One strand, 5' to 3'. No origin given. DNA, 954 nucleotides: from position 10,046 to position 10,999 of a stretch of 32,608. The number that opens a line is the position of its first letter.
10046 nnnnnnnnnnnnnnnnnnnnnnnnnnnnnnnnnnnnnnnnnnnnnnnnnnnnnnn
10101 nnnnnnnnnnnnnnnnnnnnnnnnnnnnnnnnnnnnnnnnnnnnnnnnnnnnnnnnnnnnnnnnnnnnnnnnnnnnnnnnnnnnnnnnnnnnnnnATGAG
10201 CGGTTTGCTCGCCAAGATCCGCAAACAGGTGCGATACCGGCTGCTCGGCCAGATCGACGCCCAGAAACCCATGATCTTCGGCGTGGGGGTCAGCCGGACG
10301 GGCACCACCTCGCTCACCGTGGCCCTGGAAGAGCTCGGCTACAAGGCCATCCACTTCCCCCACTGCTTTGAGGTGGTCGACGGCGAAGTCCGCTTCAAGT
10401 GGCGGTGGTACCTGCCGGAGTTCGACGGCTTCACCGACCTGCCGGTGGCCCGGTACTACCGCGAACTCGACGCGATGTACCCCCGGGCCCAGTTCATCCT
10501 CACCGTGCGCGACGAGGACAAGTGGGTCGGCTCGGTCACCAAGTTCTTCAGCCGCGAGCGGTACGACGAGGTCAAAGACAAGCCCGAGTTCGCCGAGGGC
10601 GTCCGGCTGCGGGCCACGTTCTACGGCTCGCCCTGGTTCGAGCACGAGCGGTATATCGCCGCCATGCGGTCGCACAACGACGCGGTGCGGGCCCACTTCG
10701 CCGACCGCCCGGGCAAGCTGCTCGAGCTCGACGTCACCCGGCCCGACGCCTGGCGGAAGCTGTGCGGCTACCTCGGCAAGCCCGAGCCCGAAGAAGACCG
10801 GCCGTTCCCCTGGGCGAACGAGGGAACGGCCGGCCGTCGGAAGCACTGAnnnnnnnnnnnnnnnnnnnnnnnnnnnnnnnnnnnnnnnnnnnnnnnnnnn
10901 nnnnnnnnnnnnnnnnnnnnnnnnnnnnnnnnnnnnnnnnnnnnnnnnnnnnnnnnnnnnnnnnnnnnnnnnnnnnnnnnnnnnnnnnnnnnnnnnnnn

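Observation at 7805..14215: Two paralogous secreted beta-helix proteins in direct orientation bracket an inverted sulfotransferase gene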

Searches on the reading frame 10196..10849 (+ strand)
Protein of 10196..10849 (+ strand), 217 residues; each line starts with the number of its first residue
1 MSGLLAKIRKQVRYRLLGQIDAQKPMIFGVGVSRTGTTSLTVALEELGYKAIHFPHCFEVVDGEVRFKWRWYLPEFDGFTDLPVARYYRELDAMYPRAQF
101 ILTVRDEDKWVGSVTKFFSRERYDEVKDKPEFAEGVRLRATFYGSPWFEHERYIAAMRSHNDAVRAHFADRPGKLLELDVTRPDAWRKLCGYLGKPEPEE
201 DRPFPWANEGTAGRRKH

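Call 4: search_protein_families(library=pfam, proteins=[window:10196-10849:+], max_evalue=0.1)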
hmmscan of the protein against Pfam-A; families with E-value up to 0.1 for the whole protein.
window:10196-10849:+ (217 aa): 2 families
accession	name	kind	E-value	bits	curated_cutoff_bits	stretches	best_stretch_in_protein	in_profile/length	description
PF17784.7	Sulfotransfer_4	-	1.2e-35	123.7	22.8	1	27-211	2-213/215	Sulfotransferase domain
PF13469.12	Sulfotransfer_3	-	3e-07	31.4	27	1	85-124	112-154/216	Sulfotransferase family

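Call 7: search_protein_families(library=ncbifam, proteins=[window:10196-10849:+], max_evalue=0.1)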
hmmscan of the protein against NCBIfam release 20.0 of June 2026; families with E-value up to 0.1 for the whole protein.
window:10196-10849:+ (217 aa): 0 families

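Call 48: search_solved_structures(query=window:10196-10849:+, max_evalue=1, show_alignments=2)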
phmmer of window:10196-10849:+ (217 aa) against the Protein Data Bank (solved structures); distinct sequences matched with E-value up to 1: 9.
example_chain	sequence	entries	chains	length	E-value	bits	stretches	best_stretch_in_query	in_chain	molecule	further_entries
9kf1_A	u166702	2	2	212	8.4e-16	61.4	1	26-212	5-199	Sulfotransferase family protein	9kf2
5tiz_A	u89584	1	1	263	5.2e-10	42.4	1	76-129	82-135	Sulfotransferase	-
6b51_A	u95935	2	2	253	1.5e-09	40.9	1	76-143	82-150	Sulfotransferase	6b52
5tiv_A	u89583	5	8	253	3.2e-09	39.8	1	77-143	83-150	Sulfotransferase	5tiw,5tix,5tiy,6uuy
6b53_A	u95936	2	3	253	3.3e-09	39.8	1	77-143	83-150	Sulfotransferase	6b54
6b4z_A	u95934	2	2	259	4.3e-09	39.4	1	73-143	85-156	Sulfotransferase oxamniquine resistance protein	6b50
4mua_A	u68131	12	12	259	4.4e-09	39.4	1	73-143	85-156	Sulfotransferase | Sulfotransferase oxamniquine resistance protein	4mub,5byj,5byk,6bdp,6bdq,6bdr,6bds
6b4x_A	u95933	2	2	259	1e-08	38.2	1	73-143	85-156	Sulfotransferase oxamniquine resistance protein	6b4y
8y9p_A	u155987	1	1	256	7.4e-07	32.1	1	26-116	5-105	SgdX2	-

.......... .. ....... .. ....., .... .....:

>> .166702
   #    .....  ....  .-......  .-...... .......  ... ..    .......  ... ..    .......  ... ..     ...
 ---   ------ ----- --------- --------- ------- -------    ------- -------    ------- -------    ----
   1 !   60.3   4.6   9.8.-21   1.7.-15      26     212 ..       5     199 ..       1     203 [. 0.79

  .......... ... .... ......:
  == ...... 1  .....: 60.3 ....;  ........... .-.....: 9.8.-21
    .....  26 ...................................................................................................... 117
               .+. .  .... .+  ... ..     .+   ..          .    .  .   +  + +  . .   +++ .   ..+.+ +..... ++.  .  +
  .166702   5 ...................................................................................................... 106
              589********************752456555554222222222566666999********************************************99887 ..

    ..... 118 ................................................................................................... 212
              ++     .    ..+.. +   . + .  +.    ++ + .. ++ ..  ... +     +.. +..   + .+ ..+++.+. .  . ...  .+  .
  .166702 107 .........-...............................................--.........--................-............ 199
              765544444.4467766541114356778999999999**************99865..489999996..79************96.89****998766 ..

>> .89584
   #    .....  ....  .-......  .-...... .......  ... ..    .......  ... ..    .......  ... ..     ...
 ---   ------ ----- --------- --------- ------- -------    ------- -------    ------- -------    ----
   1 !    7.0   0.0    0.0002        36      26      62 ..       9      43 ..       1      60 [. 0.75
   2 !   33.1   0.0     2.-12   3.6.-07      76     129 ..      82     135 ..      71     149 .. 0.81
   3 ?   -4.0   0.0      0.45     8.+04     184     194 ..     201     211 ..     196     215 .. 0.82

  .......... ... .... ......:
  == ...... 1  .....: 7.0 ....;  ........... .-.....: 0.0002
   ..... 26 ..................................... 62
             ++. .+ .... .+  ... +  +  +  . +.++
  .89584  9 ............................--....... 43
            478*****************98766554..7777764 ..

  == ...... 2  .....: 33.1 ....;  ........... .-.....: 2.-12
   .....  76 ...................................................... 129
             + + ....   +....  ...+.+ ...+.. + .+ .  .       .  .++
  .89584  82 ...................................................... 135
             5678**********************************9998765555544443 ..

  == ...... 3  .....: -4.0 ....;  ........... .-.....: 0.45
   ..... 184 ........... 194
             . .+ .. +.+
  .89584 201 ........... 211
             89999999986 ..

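Call 49: find_homologous_proteins(query=window:10196-10849:+, max_evalue=0.00001)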
Query window:10196-10849:+ (217 aa): 200 proteins with E <= 0.00001 among 407 candidates; the best 120 are listed.
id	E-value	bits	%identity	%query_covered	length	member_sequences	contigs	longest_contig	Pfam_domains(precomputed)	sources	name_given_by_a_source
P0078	8.0e-148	508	100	100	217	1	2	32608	PF13469.13,PF17784.8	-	-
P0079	1.6e-122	425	82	100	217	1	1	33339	PF13469.13,PF17784.8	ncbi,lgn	ncbi:MAG: sulfotransferase family protein [Planctomycetota bacterium]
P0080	4.3e-40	156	43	81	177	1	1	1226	PF17784.8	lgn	-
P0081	3.4e-36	143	38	95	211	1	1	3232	PF17784.8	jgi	jgi:hypothetical protein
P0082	6.4e-36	142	44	82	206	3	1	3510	PF13469.13,PF17784.8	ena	-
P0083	1.5e-35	141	43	84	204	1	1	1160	PF17784.8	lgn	-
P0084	2.8e-35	140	41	86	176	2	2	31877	PF17784.8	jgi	jgi:hypothetical protein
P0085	3.3e-35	140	44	88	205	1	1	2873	PF17784.8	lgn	-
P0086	5.1e-35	139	43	84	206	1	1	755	PF17784.8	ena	-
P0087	5.7e-35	139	41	88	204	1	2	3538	PF17784.8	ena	-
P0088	6.6e-35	139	42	84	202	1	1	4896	PF17784.8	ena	-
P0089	1.7e-34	137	44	82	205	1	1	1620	PF17784.8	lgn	-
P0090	4.3e-34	136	42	87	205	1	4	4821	PF13469.13,PF17784.8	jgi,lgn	jgi:hypothetical protein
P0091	1.0e-33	135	40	87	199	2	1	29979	PF17784.8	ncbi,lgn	-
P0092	1.9e-33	134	44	84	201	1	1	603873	PF13469.13,PF17784.8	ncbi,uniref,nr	ncbi:sulfotransferase family protein [Pseudoruegeria sp. HB172150]|uniref:sulfotransferase family pr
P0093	3.2e-33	133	43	85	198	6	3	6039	PF17784.8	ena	-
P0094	2.5e-32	130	41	85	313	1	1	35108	PF11625.15,PF17784.8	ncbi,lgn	ncbi:MAG: DUF3253 domain-containing protein [Pseudomonadota bacterium]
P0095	2.8e-32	130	41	85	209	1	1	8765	PF17784.8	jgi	jgi:hypothetical protein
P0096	1.6e-31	128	38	96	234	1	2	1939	PF13469.13,PF17784.8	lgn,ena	-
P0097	3.5e-31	126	42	88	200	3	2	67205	PF17784.8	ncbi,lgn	-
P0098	8.7e-31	125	39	84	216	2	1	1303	PF13469.13,PF17784.8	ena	-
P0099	1.3e-30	125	43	84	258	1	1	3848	PF17784.8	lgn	-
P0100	3.3e-30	123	42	84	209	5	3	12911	PF13469.13,PF17784.8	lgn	-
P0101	6.5e-30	122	38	86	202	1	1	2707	PF13469.13,PF17784.8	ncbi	-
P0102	7.2e-30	122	41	88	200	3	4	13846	PF17784.8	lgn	-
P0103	9.2e-30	122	38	88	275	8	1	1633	PF13469.13,PF17784.8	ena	-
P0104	1.1e-29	122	42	84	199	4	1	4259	PF13469.13,PF17784.8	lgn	-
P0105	1.1e-29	122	38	92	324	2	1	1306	PF00201.25,PF13469.13,PF04101.23,PF06722.19,PF17784.8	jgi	-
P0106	1.3e-29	121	39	87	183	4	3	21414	PF17784.8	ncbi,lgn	-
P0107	2.0e-29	121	40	85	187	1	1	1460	PF17784.8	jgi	jgi:hypothetical protein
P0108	2.8e-29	120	40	88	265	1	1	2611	PF17784.8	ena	-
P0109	1.3e-28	118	40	87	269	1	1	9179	PF13469.13,PF17784.8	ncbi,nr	ncbi:MAG: hypothetical protein JKY12_07680 [Sneathiella sp.]|nr:hypothetical protein [Sneathiella sp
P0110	1.7e-28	118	38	85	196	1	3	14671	PF17784.8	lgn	-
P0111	2.7e-28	117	38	86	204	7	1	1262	PF13469.13,PF17784.8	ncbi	-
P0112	2.9e-28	117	41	84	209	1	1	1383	PF17784.8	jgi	-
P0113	3.8e-28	117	41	83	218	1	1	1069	PF13469.13,PF17784.8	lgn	-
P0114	6.5e-28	116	40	84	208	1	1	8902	PF17784.8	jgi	jgi:Sulfotransferase domain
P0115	9.1e-28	115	38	86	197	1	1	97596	PF13469.13,PF17784.8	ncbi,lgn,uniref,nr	ncbi:sulfotransferase family protein [Rhodovulum steppense]|uniref:Sulfotransferase family protein n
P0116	9.9e-28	115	39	87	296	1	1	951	PF17784.8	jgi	jgi:hypothetical protein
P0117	1.0e-27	115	40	88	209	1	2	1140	PF13469.13,PF17784.8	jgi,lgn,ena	-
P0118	1.3e-27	115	37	87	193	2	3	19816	PF17784.8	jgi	jgi:hypothetical protein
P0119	1.5e-27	115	38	88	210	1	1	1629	PF13469.13,PF17784.8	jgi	-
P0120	2.1e-27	114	38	86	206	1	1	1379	PF17784.8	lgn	-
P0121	2.3e-27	114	37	91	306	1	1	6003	PF17784.8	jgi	jgi:hypothetical protein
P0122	2.4e-27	114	41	82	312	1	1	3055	PF17784.8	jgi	jgi:Sulfotransferase domain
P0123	3.2e-27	114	38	87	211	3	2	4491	PF13469.13,PF17784.8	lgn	-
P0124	5.1e-27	113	39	84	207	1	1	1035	PF17784.8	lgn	-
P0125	5.8e-27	113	37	87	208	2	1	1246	PF13469.13,PF17784.8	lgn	-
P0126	6.1e-27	113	38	87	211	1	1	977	PF13469.13,PF17784.8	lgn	-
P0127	1.2e-26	112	38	87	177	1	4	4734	PF13469.13,PF17784.8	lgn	-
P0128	1.9e-26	111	41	84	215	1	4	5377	PF13469.13,PF17784.8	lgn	-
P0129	2.2e-26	111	39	85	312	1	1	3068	PF17784.8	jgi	jgi:hypothetical protein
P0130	2.8e-26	110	35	84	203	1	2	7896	PF17784.8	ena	-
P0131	4.3e-26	110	38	85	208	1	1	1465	PF13469.13,PF17784.8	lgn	-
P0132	5.1e-26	110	39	86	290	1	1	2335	PF13469.13,PF17784.8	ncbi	-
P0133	8.7e-26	109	41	84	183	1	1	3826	PF17784.8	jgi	jgi:Sulfotransferase domain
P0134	8.9e-26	109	38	87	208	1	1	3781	PF13469.13,PF17784.8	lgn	-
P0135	1.1e-25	109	38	88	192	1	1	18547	PF17784.8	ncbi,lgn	-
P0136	1.2e-25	108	39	90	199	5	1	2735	PF17784.8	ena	-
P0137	1.4e-25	108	39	86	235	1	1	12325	PF17784.8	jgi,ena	-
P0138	2.0e-25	108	40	82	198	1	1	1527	PF17784.8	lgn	-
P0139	2.6e-25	107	39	82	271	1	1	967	PF13469.13,PF17784.8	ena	-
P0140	4.1e-25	107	36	85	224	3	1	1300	PF13469.13,PF17784.8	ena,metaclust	metaclust:\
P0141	9.5e-25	105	38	82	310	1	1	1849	PF17784.8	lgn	-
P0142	9.8e-25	105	37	85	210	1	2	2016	PF17784.8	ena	-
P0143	1.7e-24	105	37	90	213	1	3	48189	PF13469.13,PF17784.8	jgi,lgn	jgi:hypothetical protein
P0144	1.7e-24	105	37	84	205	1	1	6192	PF13469.13,PF17784.8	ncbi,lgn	ncbi:MAG: sulfotransferase family protein [Pseudomonadota bacterium]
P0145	2.3e-24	104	35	85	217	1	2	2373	PF13469.13,PF17784.8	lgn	-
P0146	2.4e-24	104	38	85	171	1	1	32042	PF17784.8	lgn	-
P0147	2.5e-24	104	38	84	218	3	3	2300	PF17784.8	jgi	jgi:hypothetical protein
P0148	4.2e-24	103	37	86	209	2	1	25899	PF13469.13,PF17784.8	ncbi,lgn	ncbi:MAG: sulfotransferase family protein [Pseudomonadota bacterium]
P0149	5.6e-24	103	34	87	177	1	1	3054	PF13469.13,PF17784.8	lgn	-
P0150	7.7e-24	102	37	88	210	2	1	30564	PF13469.13,PF17784.8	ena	-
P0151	1.0e-23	102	36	85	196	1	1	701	PF17784.8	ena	-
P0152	1.7e-23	101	36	83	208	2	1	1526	PF13469.13,PF17784.8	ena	-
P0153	2.2e-23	101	35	87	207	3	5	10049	PF17784.8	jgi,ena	jgi:hypothetical protein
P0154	2.3e-23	101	36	83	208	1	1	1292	PF13469.13,PF17784.8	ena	-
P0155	5.7e-23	100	38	85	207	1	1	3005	PF17784.8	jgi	jgi:hypothetical protein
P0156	6.7e-23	99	36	84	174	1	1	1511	PF13469.13,PF17784.8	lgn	-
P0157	7.5e-23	99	37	84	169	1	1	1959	PF17784.8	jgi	jgi:hypothetical protein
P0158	1.3e-22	98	36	85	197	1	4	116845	PF17784.8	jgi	jgi:hypothetical protein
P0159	2.1e-22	98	34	87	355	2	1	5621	PF12680.14,PF17784.8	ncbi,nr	ncbi:MAG TPA: sulfotransferase [Thermomicrobiaceae bacterium]|nr:sulfotransferase [Thermomicrobiacea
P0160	2.2e-22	98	36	89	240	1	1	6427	PF13469.13,PF17784.8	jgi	jgi:Sulfotransferase domain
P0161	3.7e-22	97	35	86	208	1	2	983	PF13469.13,PF17784.8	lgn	-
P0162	4.6e-22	97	40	84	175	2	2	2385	PF17784.8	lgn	-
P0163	5.2e-22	96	37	86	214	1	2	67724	PF13469.13,PF17784.8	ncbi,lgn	-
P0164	5.5e-22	96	37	84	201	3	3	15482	PF13469.13,PF17784.8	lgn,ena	-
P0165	6.0e-22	96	35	87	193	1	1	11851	PF13469.13,PF17784.8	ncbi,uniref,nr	ncbi:sulfotransferase family protein [Thioalkalivibrio sp. HK1]|uniref:sulfotransferase family prote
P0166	6.8e-22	96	35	91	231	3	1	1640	PF17784.8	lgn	-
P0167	9.0e-22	96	38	82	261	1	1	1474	PF13469.13,PF17784.8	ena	-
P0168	1.5e-21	95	34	88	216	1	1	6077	PF13469.13,PF17784.8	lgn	-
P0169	2.2e-20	91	33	98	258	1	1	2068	PF13469.13,PF17784.8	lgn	-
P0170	2.3e-20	91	34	89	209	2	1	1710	PF13469.13,PF17784.8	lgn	-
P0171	2.3e-20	91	37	87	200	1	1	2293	PF17784.8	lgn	-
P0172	2.5e-20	91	37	86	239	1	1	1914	PF17784.8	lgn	-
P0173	2.5e-20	91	36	84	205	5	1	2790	PF13469.13,PF17784.8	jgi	-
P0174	4.1e-20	90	39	84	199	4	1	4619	PF17784.8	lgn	-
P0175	5.4e-20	90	37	84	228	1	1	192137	PF17784.8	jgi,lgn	jgi:hypothetical protein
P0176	3.3e-19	87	36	87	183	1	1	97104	PF13469.13,PF17784.8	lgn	-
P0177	3.8e-19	87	38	84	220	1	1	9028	PF17784.8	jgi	jgi:hypothetical protein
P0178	6.4e-19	86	33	87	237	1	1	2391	PF17784.8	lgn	-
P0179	2.3e-18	85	34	78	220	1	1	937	PF13469.13,PF17784.8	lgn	-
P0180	3.1e-18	84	37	84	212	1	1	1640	PF17784.8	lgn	-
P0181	3.4e-18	84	34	87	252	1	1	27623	PF13469.13,PF17784.8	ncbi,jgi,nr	ncbi:MAG: hypothetical protein MUC65_00805 [Pontiellaceae bacterium]|jgi:hypothetical protein|nr:hyp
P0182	6.6e-18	83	35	85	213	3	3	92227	PF17784.8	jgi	jgi:hypothetical protein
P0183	8.0e-18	83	33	84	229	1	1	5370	PF13469.13,PF17784.8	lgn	-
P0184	2.0e-17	81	34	88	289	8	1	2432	PF13469.13,PF17784.8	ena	-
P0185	3.5e-17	81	31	86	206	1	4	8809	PF17784.8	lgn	-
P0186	1.3e-16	79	32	88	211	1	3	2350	PF17784.8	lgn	-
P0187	1.4e-16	79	35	86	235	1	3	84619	PF17784.8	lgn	-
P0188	1.6e-16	78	32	86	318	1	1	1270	PF17784.8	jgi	jgi:hypothetical protein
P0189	3.7e-16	77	36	85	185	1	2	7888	PF17784.8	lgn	-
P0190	3.9e-16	77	32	87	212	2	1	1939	PF17784.8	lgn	-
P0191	4.2e-16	77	36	82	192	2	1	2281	PF13469.13,PF17784.8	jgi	jgi:hypothetical protein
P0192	4.7e-16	77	29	85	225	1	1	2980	PF17784.8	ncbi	-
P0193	5.2e-16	77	30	90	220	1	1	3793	PF17784.8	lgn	-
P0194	9.4e-16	76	32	85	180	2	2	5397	PF17784.8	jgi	-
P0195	1.5e-15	75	31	83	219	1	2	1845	PF13469.13,PF17784.8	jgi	jgi:hypothetical protein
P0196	3.2e-15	74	33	84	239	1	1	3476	PF13469.13,PF17784.8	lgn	-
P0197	3.7e-15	74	33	78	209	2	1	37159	PF17784.8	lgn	-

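Call 85: find_encoding_contigs(protein=P0092, flank=8000, max_places=1)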
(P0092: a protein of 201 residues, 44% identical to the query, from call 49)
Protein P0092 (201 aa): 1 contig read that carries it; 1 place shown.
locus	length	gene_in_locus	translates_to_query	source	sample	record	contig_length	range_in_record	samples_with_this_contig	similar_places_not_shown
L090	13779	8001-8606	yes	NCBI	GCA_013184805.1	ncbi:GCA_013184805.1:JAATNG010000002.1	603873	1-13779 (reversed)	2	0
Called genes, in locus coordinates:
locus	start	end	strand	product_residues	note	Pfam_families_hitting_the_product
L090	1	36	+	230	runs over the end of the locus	PF01638:HxlR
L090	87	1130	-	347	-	PF00034:Cytochrom_C (faint), PF03150:CCP_MauG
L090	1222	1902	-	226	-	PF01914:MarC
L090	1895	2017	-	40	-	-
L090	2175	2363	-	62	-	PF00327:Ribosomal_L30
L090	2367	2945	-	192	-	PF00333:Ribosomal_S5, PF03719:Ribosomal_S5_C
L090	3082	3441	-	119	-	PF00861:Ribosomal_L18p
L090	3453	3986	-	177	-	PF00347:Ribosomal_L6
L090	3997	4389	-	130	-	PF00410:Ribosomal_S8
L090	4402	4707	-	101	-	PF00253:Ribosomal_S14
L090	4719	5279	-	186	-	PF00281:Ribosomal_L5, PF00673:Ribosomal_L5_C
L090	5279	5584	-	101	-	PF00467:KOW, PF17136:ribosomal_L24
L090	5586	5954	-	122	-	PF00238:Ribosomal_L14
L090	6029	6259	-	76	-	PF00366:Ribosomal_S17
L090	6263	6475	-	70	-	PF00831:Ribosomal_L29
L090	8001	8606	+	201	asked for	PF17784:Sulfotransfer_4, PF13469:Sulfotransfer_3 (weak), PF17784:Sulfotransfer_4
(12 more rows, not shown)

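Call 86: find_encoding_contigs(protein=P0181, flank=8000, max_places=1)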
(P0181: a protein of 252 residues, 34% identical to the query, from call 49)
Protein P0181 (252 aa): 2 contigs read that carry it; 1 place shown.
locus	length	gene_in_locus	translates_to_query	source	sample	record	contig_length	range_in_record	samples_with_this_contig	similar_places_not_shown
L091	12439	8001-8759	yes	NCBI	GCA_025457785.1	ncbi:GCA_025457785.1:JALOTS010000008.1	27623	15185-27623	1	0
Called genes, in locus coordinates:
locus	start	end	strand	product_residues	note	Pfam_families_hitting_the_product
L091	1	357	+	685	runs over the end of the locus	PF13807:GNVR, PF01656:CbiA, PF10609:ParA, PF13614:AAA_31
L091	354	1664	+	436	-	PF04932:Wzy_C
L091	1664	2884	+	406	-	PF13439:Glyco_transf_4, PF13579:Glyco_trans_4_4, PF00534:Glycos_transf_1, PF13692:Glyco_trans_1_4, PF13524:Glyco_trans_1_2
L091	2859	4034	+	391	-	PF20706:GT4-conflict (faint), PF13439:Glyco_transf_4, PF13579:Glyco_trans_4_4, PF00534:Glycos_transf_1, PF13692:Glyco_trans_1_4, PF13524:Glyco_trans_1_2 (weak)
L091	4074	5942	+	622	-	PF00953:Glycos_transf_4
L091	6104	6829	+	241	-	PF08889:WbqC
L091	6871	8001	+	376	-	PF01041:DegT_DnrJ_EryC1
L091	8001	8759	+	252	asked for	PF13469:Sulfotransfer_3 (faint), PF17784:Sulfotransfer_4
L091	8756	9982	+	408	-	PF28486:AnkG_N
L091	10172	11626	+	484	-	PF00171:Aldedh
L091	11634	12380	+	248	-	PF00037:Fer4 (faint), PF12838:Fer4_7 (weak), PF13484:Fer4_16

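Call 87: find_encoding_contigs(protein=P0084, flank=8000, max_places=1)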
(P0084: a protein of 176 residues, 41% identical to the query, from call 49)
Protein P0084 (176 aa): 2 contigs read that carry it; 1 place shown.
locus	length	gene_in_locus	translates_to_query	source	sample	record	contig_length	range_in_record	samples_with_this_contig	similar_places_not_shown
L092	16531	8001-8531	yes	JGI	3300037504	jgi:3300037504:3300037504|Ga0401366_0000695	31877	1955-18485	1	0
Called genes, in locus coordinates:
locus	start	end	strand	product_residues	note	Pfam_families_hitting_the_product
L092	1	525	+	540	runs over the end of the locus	-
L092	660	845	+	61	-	-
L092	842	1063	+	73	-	-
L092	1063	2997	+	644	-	PF04860:Phage_portal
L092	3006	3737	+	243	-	PF04586:Peptidase_S78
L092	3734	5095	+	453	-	PF05065:Phage_capsid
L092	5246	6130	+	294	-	PF13692:Glyco_trans_1_4 (weak), PF00534:Glycos_transf_1 (weak)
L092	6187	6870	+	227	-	-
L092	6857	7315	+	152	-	PF08241:Methyltransf_11, PF08242:Methyltransf_12 (weak), PF13649:Methyltransf_25 (weak)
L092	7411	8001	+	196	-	-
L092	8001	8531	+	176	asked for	PF17784:Sulfotransfer_4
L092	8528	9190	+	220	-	-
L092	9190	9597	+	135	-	PF10391:DNA_pol_lambd_f, PF14520:HHH_5 (weak)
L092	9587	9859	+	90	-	-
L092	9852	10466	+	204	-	PF24163:HCP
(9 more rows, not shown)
